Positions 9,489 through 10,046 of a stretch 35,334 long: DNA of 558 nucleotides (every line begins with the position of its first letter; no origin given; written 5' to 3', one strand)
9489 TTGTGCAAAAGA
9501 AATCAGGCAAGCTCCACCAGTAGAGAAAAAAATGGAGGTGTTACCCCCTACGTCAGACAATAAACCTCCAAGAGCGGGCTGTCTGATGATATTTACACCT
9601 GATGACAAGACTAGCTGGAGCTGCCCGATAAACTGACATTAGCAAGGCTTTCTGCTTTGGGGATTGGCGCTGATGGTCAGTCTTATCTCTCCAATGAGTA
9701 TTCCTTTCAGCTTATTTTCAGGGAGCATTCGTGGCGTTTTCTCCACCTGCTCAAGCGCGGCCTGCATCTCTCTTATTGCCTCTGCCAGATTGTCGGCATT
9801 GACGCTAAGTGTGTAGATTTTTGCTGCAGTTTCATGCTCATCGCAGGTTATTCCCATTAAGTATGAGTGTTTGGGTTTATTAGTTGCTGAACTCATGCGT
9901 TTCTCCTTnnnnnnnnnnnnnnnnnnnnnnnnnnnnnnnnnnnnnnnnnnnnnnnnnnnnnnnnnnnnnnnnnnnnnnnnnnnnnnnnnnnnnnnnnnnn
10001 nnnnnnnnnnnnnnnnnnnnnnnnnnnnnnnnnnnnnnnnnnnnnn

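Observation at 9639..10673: Orphan Dam-like methyltransferase in an operon with an unknown 85-aa gene, placed between the immunity and lysis modules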

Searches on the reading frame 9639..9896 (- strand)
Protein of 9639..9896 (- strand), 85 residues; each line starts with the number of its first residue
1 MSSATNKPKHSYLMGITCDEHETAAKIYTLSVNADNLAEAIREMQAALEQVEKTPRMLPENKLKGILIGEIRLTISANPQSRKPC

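Call 4: search_protein_families(library=pfam, proteins=[window:9639-9896:-], max_evalue=0.01)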
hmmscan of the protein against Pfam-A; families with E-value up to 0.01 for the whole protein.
window:9639-9896:- (85 aa): 0 families

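Call 5: search_protein_families(library=phrogs, proteins=[window:9639-9896:-], max_evalue=0.01)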
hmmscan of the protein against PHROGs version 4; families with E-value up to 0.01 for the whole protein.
window:9639-9896:- (85 aa): 0 families

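Call 11: find_homologous_proteins(query=window:9639-9896:-, max_evalue=0.01)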
Query window:9639-9896:- (85 aa): 28 proteins with E <= 0.01 among 28 candidates.
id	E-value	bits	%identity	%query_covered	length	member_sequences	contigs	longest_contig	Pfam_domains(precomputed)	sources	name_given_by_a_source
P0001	9.9e-46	170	95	100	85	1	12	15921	-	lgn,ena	-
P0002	1.0e-45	170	95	100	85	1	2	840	-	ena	-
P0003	1.5e-41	157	93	96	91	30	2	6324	-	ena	-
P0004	7.9e-38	145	88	95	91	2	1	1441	-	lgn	-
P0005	1.6e-37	144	84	100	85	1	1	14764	-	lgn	-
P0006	6.1e-37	142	82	100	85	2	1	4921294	-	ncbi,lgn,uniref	ncbi:hypothetical protein [Citrobacter sedlakii]|uniref:hypothetical protein n=1 Tax=Citrobacter sed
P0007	2.1e-36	141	86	95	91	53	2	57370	-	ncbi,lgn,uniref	ncbi:hypothetical protein [Enterobacter hormaechei]|uniref:hypothetical protein n=1 Tax=Enterobacter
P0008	3.3e-36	140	85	100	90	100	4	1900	-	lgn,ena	-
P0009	2.2e-34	134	84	95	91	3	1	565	-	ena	-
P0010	3.1e-34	134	80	100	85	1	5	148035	-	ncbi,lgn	ncbi:TPA: hypothetical protein ACPZQ5_002904 [Yersinia enterocolitica]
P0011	1.4e-33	132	78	100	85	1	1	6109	-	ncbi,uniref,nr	ncbi:hypothetical protein CYG68_20780 [Morganella morganii]|uniref:Uncharacterized protein n=1 Tax=M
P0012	3.3e-33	131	78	100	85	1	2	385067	-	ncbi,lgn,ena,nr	ncbi:hypothetical protein GNO68_000111 [Yersinia enterocolitica]|nr:hypothetical protein [Yersinia e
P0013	2.6e-32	128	81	94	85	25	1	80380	-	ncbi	ncbi:TPA: hypothetical protein ACY4JK_004146 [Yersinia enterocolitica]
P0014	7.9e-30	120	72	100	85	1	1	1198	-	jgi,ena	-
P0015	1.9e-29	119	72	100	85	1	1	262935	-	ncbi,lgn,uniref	ncbi:MAG: hypothetical protein ACMZI0_14470 [Symbiopectobacterium sp.]|uniref:hypothetical protein n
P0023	4.2e-24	102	63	99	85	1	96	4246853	-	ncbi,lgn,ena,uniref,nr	ncbi:TPA: hypothetical protein SMO99_001414 [Proteus mirabilis]|uniref:hypothetical protein n=1 Tax=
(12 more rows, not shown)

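Call 13: find_encoding_contigs(protein=P0023, flank=6000, max_places=4)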
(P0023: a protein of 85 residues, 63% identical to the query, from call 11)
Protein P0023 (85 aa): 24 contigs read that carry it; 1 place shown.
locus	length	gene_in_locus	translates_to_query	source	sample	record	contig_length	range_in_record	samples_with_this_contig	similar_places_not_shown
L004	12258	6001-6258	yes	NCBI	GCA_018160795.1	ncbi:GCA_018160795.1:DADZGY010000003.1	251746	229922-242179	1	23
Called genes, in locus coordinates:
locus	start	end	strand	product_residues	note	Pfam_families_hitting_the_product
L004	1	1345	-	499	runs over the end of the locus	PF06074:Portal_Mu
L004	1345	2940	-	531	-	-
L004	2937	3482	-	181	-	PF11985:Phage_Mu_Gp27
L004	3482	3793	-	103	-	-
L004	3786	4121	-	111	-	-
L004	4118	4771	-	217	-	-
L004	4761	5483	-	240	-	PF01464:SLT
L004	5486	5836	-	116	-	PF13272:Holin_2-3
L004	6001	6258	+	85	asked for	-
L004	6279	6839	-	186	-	PF10386:DUF2441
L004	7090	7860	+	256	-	PF02086:MethyltransfD12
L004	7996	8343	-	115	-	-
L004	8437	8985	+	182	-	PF08765:Mor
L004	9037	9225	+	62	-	PF13560:HTH_31 (weak)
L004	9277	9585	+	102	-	PF09339:HTH_IclR (weak), PF13412:HTH_24 (faint)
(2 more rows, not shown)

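Call 14: find_encoding_contigs(protein=P0012, flank=6000, max_places=3)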
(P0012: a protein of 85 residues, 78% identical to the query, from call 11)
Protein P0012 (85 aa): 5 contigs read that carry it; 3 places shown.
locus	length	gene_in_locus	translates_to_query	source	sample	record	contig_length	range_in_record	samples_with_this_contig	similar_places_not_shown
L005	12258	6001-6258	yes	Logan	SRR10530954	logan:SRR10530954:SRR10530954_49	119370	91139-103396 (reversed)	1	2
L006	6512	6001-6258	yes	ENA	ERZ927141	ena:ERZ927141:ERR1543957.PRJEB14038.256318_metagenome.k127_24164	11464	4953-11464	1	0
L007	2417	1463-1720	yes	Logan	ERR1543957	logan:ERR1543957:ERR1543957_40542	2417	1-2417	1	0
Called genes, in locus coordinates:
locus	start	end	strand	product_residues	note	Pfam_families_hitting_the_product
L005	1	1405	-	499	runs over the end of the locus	PF06074:Portal_Mu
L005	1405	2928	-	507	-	-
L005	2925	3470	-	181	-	PF11985:Phage_Mu_Gp27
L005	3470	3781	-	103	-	-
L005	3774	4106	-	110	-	-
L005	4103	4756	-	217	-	-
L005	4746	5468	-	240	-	PF01464:SLT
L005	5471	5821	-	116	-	PF13272:Holin_2-3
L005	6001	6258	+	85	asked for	-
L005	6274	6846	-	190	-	PF10386:DUF2441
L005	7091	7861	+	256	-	PF02086:MethyltransfD12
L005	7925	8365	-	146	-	-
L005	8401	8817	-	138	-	PF07022:Phage_CI_repr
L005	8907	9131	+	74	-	-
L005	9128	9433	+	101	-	PF09339:HTH_IclR (weak)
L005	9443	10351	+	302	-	-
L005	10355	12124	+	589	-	PF00665:rve (weak)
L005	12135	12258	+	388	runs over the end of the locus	PF13191:AAA_16 (weak), PF13401:AAA_22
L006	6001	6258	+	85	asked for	-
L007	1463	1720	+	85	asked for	-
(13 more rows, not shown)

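Call 15: search_protein_families(library=ncbifam, proteins=[window:9639-9896:-], max_evalue=0.1)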
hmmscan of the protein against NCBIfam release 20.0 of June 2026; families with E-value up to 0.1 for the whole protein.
window:9639-9896:- (85 aa): 0 families

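Call 16: search_protein_families(library=padloc, proteins=[window:9639-9896:-], max_evalue=0.1)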
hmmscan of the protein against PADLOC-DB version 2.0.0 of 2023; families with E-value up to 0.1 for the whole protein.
window:9639-9896:- (85 aa): 0 families

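Call 24: predict_structure(alignment_id=A1)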
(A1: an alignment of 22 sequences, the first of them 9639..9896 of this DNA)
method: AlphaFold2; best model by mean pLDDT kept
length: 85 residues; sequences in the alignment: 22
mean_pLDDT: 52.2   pTM: 0.30
mean pLDDT of the five models: 52.2, 52.0, 49.4, 49.1, 47.1
residues with pLDDT >= 90: 0; 70-90: 6; 50-70: 41; < 50: 38
segments of 3 or more residues with pLDDT < 50: 1-23, 25-29, 62-65
pLDDT, mean of each block of 10 residues (from residue 1): 38 38 46 62 70 57 48 56 54
secondary structure, 60 per line:
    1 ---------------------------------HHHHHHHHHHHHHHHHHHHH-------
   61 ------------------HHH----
elements in order: H34-53

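Call 29: search_protein_representatives(alignment_id=A1)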
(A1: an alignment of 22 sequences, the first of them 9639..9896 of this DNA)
Query: 22 sequences, 85 profile positions. Proteins with E-value up to 0.001 (for the whole library): 10; up to 1e-10: 3; up to 1e-30: 2. The best 10 are listed.
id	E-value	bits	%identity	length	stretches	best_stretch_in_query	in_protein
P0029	1.9e-43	162.4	-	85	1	1-85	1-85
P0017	9.5e-31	121.6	-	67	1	25-85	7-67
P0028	2.3e-20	88.3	-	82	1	25-84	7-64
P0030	1.2e-08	50.8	-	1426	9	30-50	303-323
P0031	1.7e-08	50.3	-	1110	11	32-57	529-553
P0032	2.4e-08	49.8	-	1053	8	32-51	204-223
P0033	3.2e-07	46.2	-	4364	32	25-81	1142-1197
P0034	1.0e-05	41.4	-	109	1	5-78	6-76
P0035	3.5e-05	39.7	-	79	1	3-74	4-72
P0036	3.6e-04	36.5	-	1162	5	57-82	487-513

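Call 31: find_homologous_proteins(query=P0035, max_evalue=0.01)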
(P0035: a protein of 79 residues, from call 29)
Query P0035 (79 aa): 11 proteins with E <= 0.01 among 11 candidates.
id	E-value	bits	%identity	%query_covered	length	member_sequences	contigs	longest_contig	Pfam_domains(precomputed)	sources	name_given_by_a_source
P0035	1.5e-44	166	100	100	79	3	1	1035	-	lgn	-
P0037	3.0e-22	95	71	87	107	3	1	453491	-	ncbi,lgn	ncbi:hypothetical protein ACOW43_05770 [Escherichia coli]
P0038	3.8e-22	95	71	95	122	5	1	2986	-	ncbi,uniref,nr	ncbi:hypothetical protein [Candidatus Symbiopectobacterium sp.]|uniref:hypothetical protein n=1 Tax=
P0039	1.3e-21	93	71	86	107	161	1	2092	-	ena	-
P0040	6.6e-21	91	71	82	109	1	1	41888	-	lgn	-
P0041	1.1e-20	90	68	95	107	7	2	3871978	-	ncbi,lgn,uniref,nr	ncbi:hypothetical protein ArsFIN_08090 [Arsenophonus nasoniae]|uniref:Uncharacterized protein n=1 Ta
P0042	6.7e-20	88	72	86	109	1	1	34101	-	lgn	-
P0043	1.4e-19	87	70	84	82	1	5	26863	-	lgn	-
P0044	1.7e-19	87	67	87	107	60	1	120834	-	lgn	-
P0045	1.5e-18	84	65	87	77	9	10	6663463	-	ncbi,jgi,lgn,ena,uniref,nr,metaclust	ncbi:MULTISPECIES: hypothetical protein [Pseudomonas]|uniref:hypothetical protein n=1 Tax=Pseudomona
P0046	3.5e-18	82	64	87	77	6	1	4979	-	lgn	-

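Call 32: find_encoding_contigs(protein=P0045, flank=6000, max_places=4)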
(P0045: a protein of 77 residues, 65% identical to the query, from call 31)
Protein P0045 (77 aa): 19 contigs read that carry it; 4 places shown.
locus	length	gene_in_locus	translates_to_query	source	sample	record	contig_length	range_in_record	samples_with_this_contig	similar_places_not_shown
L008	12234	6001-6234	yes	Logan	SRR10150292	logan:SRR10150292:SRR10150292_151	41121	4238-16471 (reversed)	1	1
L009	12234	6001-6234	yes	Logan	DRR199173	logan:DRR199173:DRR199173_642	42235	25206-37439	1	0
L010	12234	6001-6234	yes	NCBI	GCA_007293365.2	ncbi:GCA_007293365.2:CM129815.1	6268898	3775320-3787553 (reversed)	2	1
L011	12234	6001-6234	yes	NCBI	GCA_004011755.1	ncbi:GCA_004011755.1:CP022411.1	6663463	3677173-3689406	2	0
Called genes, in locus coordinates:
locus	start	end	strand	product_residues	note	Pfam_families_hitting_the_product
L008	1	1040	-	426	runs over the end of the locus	PF00589:Phage_integrase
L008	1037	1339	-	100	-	PF07102:YbcO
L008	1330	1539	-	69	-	-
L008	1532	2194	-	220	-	PF06992:Phage_lambda_P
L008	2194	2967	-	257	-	PF13730:HTH_36, PF17948:DnaT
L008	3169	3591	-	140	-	PF06892:Phage_CP76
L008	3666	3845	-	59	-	PF14549:P22_Cro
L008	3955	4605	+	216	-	PF01381:HTH_3 (weak), PF00717:Peptidase_S24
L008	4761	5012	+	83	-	PF07867:DUF1654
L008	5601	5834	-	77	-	-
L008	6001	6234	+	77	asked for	-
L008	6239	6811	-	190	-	PF10386:DUF2441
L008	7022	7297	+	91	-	-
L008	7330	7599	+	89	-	-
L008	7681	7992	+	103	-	-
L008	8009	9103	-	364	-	PF16872:putAbiC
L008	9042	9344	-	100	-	-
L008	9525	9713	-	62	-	-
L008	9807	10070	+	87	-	-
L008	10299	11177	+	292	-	-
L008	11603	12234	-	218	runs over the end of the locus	-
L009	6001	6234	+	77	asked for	-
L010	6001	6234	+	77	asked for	-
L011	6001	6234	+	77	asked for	-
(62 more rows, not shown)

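Call 33: find_encoding_contigs(protein=P0041, flank=6000, max_places=2)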
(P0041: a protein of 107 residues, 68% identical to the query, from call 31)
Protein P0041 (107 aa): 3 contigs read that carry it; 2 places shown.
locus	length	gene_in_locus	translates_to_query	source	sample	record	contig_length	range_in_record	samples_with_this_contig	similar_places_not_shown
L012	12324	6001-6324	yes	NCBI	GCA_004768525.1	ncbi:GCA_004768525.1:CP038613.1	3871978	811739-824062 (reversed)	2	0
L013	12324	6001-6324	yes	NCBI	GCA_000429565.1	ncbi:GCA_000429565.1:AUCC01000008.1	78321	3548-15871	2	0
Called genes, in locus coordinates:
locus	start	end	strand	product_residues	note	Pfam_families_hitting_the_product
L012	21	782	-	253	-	PF01695:IstB_IS21, PF00308:Bac_DnaA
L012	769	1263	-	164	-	-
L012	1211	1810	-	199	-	PF13936:HTH_38 (weak), PF00665:rve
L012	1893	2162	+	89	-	-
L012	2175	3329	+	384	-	PF01381:HTH_3 (faint), PF13191:AAA_16 (weak), PF13401:AAA_22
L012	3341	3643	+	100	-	-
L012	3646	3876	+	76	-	-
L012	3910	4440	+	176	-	PF07352:Phage_Mu_Gam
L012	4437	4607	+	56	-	-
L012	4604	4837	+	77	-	-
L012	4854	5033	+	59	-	-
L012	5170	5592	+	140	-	PF06252:GemA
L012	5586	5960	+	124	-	PF08765:Mor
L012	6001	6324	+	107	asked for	-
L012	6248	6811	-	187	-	PF10386:DUF2441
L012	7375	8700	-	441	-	PF00512:HisKA, PF02518:HATPase_c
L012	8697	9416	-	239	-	PF00072:Response_reg, PF00486:Trans_reg_C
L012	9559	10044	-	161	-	PF03449:GreA_GreB_N, PF01272:GreA_GreB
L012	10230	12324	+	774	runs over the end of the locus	PF09371:Tex_N, PF22706:Tex_central_region, PF14639:YqgF (weak), PF16921:Tex_YqgF, PF14635:HHH_7, PF12836:HHH_3, PF17674:HHH_9, PF00575:S1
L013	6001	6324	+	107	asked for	-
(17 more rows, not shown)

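Call 34: find_encoding_contigs(protein=P0037, flank=6000, max_places=2)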
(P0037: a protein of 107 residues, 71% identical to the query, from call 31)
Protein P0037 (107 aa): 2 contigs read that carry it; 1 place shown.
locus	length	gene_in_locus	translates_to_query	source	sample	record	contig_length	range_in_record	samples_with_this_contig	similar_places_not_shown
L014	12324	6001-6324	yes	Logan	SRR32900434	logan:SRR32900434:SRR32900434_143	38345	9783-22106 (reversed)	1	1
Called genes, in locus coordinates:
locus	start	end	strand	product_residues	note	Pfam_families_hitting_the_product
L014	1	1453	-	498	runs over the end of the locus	PF06074:Portal_Mu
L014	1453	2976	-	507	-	-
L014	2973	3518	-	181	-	PF11985:Phage_Mu_Gp27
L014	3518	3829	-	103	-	-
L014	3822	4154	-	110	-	-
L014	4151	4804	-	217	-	-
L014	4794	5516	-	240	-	PF01464:SLT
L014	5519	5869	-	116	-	PF13272:Holin_2-3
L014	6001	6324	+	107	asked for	-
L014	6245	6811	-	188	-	PF10386:DUF2441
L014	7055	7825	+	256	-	PF02086:MethyltransfD12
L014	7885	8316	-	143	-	-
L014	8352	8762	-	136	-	PF07022:Phage_CI_repr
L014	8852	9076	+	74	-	-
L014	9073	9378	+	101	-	PF09339:HTH_IclR (weak)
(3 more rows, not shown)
